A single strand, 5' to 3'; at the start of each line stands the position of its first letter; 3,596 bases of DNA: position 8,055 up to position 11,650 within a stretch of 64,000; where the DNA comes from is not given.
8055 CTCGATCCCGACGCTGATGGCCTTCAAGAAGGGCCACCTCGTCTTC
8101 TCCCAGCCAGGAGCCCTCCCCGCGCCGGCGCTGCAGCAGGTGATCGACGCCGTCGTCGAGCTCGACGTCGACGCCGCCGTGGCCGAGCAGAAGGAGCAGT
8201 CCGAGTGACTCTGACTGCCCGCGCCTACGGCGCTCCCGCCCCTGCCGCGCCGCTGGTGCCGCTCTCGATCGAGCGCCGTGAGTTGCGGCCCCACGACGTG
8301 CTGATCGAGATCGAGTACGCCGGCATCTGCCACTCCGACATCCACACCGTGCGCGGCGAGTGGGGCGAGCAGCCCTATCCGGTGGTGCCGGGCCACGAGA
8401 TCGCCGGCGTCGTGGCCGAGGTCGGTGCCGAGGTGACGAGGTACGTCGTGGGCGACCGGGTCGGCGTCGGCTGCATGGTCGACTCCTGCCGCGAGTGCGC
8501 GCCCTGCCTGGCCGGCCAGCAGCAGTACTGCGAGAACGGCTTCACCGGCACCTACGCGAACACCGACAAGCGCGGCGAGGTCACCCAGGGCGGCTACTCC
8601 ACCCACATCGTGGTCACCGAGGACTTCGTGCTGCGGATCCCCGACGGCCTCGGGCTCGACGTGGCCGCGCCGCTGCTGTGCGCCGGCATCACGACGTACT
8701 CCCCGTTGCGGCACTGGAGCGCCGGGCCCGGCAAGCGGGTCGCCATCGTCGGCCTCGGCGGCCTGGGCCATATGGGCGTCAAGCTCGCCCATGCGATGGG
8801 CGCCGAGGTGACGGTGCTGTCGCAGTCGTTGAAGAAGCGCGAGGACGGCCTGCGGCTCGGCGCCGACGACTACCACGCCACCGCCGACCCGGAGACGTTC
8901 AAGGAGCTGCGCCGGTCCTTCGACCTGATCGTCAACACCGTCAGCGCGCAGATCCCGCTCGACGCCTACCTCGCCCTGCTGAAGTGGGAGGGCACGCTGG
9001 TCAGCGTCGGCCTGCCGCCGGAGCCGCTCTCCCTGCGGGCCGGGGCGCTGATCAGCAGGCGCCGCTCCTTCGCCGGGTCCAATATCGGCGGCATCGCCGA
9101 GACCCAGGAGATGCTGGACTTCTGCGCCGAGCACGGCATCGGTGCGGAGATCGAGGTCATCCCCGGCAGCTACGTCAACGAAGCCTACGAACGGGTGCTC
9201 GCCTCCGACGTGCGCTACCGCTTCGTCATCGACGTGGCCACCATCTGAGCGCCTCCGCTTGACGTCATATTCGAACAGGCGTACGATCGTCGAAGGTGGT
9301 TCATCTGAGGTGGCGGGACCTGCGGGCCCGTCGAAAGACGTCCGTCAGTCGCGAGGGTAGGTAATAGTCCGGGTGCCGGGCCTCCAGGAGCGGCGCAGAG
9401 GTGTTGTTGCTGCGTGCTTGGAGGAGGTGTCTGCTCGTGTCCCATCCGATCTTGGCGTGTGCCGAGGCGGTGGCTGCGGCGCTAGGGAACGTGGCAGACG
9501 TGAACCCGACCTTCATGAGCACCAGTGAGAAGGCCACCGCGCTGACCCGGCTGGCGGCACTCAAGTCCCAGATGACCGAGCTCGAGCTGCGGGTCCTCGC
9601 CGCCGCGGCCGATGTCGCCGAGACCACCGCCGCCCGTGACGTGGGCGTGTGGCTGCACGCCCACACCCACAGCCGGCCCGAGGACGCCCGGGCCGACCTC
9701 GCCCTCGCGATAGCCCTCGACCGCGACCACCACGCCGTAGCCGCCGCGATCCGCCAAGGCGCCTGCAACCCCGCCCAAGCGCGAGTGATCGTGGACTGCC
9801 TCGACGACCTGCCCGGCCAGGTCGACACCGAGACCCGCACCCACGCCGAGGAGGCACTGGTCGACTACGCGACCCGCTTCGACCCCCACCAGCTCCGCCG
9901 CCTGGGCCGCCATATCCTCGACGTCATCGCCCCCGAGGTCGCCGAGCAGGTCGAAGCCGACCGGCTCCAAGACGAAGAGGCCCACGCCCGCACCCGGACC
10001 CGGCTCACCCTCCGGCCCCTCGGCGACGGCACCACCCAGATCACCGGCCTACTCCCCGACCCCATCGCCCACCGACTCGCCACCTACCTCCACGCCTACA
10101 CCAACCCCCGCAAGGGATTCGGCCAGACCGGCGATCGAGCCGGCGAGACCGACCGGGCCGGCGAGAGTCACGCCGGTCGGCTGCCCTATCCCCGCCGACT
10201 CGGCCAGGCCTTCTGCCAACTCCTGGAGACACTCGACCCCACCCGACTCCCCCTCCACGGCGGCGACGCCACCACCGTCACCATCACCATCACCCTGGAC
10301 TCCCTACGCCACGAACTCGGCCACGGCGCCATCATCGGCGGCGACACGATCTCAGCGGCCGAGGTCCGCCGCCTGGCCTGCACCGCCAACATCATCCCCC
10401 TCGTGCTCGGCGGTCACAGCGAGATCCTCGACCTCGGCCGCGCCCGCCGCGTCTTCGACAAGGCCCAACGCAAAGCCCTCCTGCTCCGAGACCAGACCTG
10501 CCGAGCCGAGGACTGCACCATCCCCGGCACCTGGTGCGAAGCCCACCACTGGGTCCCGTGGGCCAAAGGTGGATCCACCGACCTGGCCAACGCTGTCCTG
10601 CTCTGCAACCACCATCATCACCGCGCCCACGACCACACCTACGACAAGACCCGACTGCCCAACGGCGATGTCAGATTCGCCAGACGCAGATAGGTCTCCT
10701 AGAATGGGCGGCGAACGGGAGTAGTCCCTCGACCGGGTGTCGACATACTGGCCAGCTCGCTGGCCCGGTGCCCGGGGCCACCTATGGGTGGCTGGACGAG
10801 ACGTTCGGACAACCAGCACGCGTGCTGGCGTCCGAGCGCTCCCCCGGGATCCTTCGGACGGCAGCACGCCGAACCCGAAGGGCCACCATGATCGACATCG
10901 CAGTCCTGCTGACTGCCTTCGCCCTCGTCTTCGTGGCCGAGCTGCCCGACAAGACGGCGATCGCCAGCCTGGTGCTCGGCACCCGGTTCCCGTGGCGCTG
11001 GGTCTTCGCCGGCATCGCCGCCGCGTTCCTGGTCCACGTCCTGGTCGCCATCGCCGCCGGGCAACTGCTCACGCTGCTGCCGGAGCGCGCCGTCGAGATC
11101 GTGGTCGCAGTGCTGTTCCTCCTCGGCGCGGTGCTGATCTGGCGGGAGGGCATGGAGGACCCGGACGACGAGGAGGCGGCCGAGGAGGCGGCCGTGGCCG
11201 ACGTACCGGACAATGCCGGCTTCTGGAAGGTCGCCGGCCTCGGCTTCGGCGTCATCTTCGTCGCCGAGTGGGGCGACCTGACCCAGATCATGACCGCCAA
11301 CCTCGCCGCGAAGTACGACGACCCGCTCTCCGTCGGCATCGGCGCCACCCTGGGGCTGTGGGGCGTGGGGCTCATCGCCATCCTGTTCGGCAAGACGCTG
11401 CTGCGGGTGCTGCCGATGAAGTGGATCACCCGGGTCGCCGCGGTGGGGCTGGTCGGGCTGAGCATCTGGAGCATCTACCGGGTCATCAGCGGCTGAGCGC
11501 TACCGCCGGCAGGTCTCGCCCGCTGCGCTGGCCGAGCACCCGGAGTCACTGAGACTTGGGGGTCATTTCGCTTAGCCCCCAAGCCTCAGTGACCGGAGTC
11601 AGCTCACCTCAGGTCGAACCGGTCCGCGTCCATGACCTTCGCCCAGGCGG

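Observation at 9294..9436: About 140-nt highly structured leader on the HNH gene: candidate uncharacterised RNA element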

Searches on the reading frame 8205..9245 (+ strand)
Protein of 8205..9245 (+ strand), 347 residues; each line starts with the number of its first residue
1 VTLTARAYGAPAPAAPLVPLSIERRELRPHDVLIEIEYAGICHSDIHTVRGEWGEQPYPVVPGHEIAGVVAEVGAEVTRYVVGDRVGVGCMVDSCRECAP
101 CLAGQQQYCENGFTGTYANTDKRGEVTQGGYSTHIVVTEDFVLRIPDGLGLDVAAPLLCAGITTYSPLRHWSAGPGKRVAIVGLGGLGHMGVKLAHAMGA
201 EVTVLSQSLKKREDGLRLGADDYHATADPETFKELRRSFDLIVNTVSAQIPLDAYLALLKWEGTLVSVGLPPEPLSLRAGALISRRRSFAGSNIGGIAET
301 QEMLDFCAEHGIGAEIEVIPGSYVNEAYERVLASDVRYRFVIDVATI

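Call 61: find_related_loci(query=window:8205-9245:+, collection=genome_contigs, flank=3000)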
Query window:8205-9245:+ (347 aa) in genome_contigs; peptide patterns used: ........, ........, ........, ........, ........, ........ (x = any residue, [..] = any of these).
600 stretches matched a pattern (row limit reached: there are more); 598 encode a relative of the query (tblastn E <= 1e-3); the best 80 are kept; 80 distinct loci.
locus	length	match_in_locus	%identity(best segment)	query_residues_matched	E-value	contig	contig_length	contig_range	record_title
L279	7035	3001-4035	72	3-347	4e-170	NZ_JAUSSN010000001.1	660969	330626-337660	Pseudarthrobacter oxydans strain CC185 Ga0466896_01, whole genome shotgun sequence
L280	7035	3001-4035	71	3-347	2e-169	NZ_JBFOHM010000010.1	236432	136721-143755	Arthrobacter sp. HS15c contig10, whole genome shotgun sequence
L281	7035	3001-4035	71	3-347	1e-169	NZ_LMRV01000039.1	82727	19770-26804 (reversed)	Paenibacillus sp. Soil522 contig_25, whole genome shotgun sequence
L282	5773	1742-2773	72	4-347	4e-169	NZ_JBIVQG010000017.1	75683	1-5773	Paenarthrobacter sp. NPDC092416 NPDC092416_168_F11.ctg-0017, whole genome shotgun sequence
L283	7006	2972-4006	72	3-347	3e-168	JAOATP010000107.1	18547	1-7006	MAG: Propionicimonas sp. isolate AF21_PE0_T1_S1_69_16 T1_S1_2471_length_18547_cov_9, whole genome shotgun sequence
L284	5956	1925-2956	72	4-347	1e-167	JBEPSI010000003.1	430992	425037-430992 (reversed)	Arthrobacter sp. 2762 Ga0501445_03, whole genome shotgun sequence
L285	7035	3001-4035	72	3-347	1e-166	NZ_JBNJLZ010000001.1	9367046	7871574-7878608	Streptomyces sp. CA-179760 MDNA_WGS_016_1, whole genome shotgun sequence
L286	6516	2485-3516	72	4-347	2e-166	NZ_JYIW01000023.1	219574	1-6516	Microbacterium oxydans strain BEL4b RS83_contig000023, whole genome shotgun sequence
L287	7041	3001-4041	72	1-347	2e-166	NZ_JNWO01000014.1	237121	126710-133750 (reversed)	Streptomyces xylophagus strain NRRL B-12029 contig14.1, whole genome shotgun sequence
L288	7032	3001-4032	72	4-347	4e-166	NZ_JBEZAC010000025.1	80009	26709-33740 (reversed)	Streptomyces sp. NPDC046161 NPDC046161_25_H10.ctg-0025, whole genome shotgun sequence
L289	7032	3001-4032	71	4-347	5e-166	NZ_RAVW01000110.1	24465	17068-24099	Corallococcus exercitus strain AB043A NODE_110_24465_cov_10.411_ID_16593, whole genome shotgun sequence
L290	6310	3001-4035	72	3-347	1e-164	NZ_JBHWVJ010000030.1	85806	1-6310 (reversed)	Streptomyces sp. NPDC060028 NPDC060028_T2_F12.ctg-0030, whole genome shotgun sequence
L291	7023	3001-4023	72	7-347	7e-164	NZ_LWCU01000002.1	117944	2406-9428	Microbacterium sp. H83 contig_10, whole genome shotgun sequence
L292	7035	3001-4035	69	3-347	2e-163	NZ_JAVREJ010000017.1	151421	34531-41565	Pseudonocardia charpentierae strain DSM 45834 NODE_17_length_151421_cov_16.941346, whole genome shotgun sequence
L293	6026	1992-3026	69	3-347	8e-163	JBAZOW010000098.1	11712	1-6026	MAG: Patulibacter sp. isolate SO_2017_SWC_15 scaffold_4777_c1_LP-4_2017, whole genome shotgun sequence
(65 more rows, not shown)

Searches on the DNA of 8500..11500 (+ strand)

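Call 3: search_rna_families(source=window, start=8500, end=11500, threshold=evalue, max_evalue=10, show_alignments=3)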
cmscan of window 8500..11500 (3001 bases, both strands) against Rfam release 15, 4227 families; matches with E-value up to 10: 8.
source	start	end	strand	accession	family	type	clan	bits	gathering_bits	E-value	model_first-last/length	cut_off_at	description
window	10717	10793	+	RF00080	Manganese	Cis-reg; riboswitch;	-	28.9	45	2.2e-05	14-177/177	no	Manganese Mn2+ riboswitch aptamer (yybP-ykoY)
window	8747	8813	+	RF03917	mir-4449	Gene; miRNA;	-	21.3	71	4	1-69/69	no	mir-4449 microRNA precursor family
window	8811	8884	-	RF00698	mir-489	Gene; miRNA;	-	18.3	61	3.5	1-84/84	no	mir-489 microRNA precursor family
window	10466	10520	-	RF03357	mir-1842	Gene; miRNA;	-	18.2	81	6.2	1-60/60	no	mir-1842 microRNA precursor family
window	9638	9667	-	RF01809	symR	Gene; antitoxin;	-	17.2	61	6.7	43-72/77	no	SymR antitoxin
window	11188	11256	+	RF01059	mir-598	Gene; miRNA;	-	16.4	69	9.2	1-80/80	no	mir-598 microRNA precursor family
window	10600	10681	-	RF01129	sR44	Gene; snRNA; snoRNA; CD-box;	-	14.3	45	3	1-55/55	no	Small nucleolar RNA sR44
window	11408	11451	+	RF00223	IRES_Bip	Cis-reg; IRES;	-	12.5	40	0.71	1-263/263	no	bip internal ribosome entry site (IRES)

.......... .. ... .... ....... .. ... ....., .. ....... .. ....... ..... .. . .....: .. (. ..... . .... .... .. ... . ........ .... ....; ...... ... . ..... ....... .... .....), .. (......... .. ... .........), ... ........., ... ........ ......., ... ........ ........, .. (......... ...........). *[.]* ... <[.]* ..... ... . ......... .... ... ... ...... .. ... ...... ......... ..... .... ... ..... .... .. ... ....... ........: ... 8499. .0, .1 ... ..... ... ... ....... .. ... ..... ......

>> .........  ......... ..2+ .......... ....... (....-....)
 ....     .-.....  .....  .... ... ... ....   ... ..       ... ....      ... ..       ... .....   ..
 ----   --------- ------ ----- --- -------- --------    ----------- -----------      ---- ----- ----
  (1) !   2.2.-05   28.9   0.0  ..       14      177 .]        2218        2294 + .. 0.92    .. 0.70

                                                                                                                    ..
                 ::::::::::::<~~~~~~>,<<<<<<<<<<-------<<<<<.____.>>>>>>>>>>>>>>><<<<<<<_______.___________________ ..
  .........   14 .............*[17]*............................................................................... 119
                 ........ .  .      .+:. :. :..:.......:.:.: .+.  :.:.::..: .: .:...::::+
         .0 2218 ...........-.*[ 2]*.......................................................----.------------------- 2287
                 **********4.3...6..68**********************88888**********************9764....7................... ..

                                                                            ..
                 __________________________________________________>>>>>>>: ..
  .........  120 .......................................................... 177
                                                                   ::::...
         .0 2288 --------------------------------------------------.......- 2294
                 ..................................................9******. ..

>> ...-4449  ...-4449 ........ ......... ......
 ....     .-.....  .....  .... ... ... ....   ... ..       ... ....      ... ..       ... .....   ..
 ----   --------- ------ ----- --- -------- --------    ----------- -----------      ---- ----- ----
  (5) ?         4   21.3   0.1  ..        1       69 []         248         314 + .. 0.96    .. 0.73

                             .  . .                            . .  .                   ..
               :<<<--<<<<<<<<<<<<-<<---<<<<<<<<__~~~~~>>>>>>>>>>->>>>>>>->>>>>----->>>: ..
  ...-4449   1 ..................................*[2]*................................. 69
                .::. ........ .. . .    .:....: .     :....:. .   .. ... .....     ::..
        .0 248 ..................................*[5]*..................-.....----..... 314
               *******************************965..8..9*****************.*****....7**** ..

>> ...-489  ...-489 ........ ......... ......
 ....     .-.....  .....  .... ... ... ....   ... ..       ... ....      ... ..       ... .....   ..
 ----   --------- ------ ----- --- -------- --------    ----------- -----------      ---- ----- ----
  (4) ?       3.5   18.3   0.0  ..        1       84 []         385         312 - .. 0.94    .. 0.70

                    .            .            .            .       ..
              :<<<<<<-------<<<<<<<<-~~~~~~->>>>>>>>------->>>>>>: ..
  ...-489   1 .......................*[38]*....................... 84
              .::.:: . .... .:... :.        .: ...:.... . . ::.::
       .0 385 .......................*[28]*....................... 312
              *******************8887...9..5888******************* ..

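Call 49: search_dna_similar(query=window:9340-9432:+, collection=plasmids, mode=distant, max_evalue=0.01, max_rows=30)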
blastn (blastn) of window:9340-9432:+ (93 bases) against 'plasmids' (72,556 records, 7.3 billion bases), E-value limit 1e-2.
No match.

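Call 50: search_dna_similar(query=window:9340-9432:+, collection=phages, mode=distant, max_evalue=0.01, max_rows=30)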
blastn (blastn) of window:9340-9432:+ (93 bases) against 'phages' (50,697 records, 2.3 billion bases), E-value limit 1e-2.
No match.

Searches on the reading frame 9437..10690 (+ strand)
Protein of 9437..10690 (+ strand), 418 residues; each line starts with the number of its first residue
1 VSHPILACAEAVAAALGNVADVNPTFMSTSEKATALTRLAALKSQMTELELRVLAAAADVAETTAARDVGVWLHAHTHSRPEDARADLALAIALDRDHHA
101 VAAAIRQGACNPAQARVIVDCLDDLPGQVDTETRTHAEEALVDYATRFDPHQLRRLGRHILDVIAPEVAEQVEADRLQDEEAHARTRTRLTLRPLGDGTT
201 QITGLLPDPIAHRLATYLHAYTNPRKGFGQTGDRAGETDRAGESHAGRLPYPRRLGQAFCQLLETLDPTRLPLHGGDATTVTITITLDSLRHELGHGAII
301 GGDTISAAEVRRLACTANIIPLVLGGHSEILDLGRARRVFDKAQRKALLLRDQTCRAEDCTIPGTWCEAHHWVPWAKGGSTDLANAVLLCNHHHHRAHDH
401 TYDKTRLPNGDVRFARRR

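Call 9: search_protein_families(library=pfam, proteins=[window:9437-10690:+])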
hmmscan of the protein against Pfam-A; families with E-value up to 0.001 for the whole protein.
window:9437-10690:+ (418 aa): 2 families
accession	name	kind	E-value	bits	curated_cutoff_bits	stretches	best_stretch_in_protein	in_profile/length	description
PF02720.22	DUF222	-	1.3e-30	107.2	24.4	1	32-352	7-306/306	Domain of unknown function (DUF222)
PF01844.29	HNH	-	0.0002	21.9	21.4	1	359-399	3-46/47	HNH endonuclease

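Call 12: find_related_loci(query=window:9437-10690:+, collection=genome_contigs, flank=1500)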
Query window:9437-10690:+ (418 aa) in genome_contigs; peptide patterns used: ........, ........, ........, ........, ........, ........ (x = any residue, [..] = any of these).
229 stretches matched a pattern; 43 encode a relative of the query (tblastn E <= 1e-3); 43 distinct loci.
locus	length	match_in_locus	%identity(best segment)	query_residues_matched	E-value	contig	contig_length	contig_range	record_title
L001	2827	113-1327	63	2-417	1e-158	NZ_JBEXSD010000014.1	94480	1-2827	Nocardioides sp. NPDC006273 NPDC006273_11_B8.ctg-0014, whole genome shotgun sequence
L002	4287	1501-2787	61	1-418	5e-152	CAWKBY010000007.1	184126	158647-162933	MAG: uncultured Actinomycetota bacterium isolate MFD09779.bin.1.48 genome assembly, contig: contig_64072, whole genome s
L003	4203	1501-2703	60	5-417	6e-152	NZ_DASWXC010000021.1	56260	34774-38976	MAG: Nocardioides sp. isolate SMAG_U3674 k141_886010, whole genome shotgun sequence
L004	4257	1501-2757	60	1-417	2e-147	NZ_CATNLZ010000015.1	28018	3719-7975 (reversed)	Nocardioides sp. T2.26MG-1 isolate Nocardioides_assembly gnl_Prokka_scaffold_22, whole genome shotgun sequence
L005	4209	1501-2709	59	4-418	1e-146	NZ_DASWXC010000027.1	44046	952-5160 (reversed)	MAG: Nocardioides sp. isolate SMAG_U3674 k141_112903, whole genome shotgun sequence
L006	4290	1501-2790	56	1-418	1e-146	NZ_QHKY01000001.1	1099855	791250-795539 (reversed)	Nocardioides gilvus strain XZ17 Scaffold1_1, whole genome shotgun sequence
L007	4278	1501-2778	58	1-418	1e-146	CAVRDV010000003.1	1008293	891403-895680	MAG: uncultured Actinomycetota bacterium isolate MFD09964.bin.2.259 genome assembly, contig: contig_35906, whole genome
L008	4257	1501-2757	57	3-417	9e-144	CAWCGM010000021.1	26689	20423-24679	MAG: uncultured Actinomycetota bacterium isolate MFD01275.bin.1.228 genome assembly, contig: contig_34257, whole genome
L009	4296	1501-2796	58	1-417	1e-143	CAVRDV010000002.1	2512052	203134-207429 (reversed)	MAG: uncultured Actinomycetota bacterium isolate MFD09964.bin.2.259 genome assembly, contig: contig_231, whole genome sh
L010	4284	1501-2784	54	3-418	5e-142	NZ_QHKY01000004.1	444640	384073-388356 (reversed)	Nocardioides gilvus strain XZ17 Scaffold4_1, whole genome shotgun sequence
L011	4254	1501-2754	53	1-418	4e-141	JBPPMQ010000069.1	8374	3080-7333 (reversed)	MAG: Nocardioides sp. isolate BIOS2019_out_049 k131_1823776, whole genome shotgun sequence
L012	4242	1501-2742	59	1-418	1e-140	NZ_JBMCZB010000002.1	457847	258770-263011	Nocardioides sp. CPCC 206349 velvet_auto_83_2, whole genome shotgun sequence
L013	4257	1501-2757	59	1-418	4e-138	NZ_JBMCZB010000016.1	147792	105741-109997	Nocardioides sp. CPCC 206349 velvet_auto_83_16, whole genome shotgun sequence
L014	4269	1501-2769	55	1-418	3e-136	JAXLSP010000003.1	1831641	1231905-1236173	MAG: Nocardioidaceae bacterium isolate STL-ACT38 C1.282.fa-3, whole genome shotgun sequence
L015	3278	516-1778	56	3-417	2e-138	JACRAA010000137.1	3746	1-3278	MAG: Actinomycetota bacterium isolate NC_groundwater_1581_Pr3_B-0.1um_70_8 SR-2_scaffold_141_1004220, whole genome shotg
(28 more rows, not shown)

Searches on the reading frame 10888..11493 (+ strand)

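Call 9: search_protein_families(library=pfam, proteins=[window:10888-11493:+])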
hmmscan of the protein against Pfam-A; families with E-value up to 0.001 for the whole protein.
window:10888-11493:+ (202 aa): 1 family
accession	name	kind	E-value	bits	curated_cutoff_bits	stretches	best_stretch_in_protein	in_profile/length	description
PF01169.24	GDT1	-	1.2e-37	128.5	27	2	120-190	4-73/75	Divalent cation/proton antiporter GDT1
